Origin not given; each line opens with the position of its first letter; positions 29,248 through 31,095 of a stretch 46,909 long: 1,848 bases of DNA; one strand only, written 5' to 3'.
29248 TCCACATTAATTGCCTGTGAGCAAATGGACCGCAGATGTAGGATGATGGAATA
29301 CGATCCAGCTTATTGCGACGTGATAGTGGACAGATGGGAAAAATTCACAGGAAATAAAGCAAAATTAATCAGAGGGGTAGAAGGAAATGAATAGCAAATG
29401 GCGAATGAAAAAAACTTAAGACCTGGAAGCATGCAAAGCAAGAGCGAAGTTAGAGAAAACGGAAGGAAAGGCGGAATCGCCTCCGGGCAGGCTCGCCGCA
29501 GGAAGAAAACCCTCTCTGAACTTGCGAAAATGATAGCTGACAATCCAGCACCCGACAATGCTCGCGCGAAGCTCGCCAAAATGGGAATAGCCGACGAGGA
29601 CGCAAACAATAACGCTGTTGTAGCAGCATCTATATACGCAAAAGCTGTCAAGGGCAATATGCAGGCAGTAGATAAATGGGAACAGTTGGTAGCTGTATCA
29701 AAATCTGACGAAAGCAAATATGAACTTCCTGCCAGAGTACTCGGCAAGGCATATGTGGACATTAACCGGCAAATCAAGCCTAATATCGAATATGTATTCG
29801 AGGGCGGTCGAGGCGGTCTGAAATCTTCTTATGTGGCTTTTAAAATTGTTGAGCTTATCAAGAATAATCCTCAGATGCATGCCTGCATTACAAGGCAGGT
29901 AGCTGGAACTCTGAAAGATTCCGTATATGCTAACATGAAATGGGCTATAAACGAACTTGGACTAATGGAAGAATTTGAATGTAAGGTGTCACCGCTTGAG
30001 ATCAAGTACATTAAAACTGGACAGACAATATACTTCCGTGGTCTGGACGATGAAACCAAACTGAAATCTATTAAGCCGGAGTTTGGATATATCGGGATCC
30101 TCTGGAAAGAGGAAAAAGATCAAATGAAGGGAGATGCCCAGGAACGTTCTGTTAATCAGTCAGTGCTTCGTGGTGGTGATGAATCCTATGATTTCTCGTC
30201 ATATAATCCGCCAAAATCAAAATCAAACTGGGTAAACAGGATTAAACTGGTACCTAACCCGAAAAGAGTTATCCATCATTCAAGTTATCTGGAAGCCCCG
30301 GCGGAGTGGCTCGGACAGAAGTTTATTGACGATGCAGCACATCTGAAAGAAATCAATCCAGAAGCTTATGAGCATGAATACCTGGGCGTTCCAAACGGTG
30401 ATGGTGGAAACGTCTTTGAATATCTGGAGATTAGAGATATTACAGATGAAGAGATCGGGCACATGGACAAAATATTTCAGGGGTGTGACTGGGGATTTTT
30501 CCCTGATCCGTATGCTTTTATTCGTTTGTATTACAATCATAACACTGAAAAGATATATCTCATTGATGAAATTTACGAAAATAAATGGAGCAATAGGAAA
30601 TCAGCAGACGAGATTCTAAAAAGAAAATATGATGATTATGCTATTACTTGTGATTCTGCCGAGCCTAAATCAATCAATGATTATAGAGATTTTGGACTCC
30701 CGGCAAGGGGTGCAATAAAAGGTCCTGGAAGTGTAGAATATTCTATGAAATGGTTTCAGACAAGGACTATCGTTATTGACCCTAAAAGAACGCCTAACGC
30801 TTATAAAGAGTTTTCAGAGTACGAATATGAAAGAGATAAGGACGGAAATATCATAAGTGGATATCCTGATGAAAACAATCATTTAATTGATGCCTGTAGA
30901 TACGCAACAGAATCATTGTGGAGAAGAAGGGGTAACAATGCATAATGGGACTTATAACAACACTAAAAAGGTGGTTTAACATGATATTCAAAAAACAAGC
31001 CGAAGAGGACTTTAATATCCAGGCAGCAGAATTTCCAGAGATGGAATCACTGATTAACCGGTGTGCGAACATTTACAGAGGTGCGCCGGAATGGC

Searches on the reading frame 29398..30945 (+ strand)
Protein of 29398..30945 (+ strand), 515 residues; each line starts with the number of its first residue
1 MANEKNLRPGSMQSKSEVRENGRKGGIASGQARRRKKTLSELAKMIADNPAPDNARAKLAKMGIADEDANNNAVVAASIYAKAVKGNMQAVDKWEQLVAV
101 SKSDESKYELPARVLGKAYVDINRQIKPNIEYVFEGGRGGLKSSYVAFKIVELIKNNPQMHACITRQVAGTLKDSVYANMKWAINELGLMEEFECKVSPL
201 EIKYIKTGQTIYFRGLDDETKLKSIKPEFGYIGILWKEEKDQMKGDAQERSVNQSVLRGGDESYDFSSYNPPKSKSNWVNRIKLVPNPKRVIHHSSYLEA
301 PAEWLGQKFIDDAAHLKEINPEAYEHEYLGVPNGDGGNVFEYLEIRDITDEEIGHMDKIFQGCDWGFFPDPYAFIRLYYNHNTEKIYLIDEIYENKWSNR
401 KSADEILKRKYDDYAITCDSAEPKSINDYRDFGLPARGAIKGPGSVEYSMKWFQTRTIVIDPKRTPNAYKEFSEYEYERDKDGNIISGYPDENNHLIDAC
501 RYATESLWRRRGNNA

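Call 8: search_protein_families(library=pfam, proteins=[window:29398-30945:+])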
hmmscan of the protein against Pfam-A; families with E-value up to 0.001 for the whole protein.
window:29398-30945:+ (515 aa): 2 families
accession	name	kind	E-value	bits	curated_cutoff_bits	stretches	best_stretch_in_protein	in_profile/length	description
PF04466.19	Terminase_3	-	3.2e-34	118.7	23.2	1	133-330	6-200/201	Phage terminase large subunit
PF17288.8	Terminase_3C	-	9e-15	55.8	26.7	1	364-505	1-154/155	Terminase RNAseH like domain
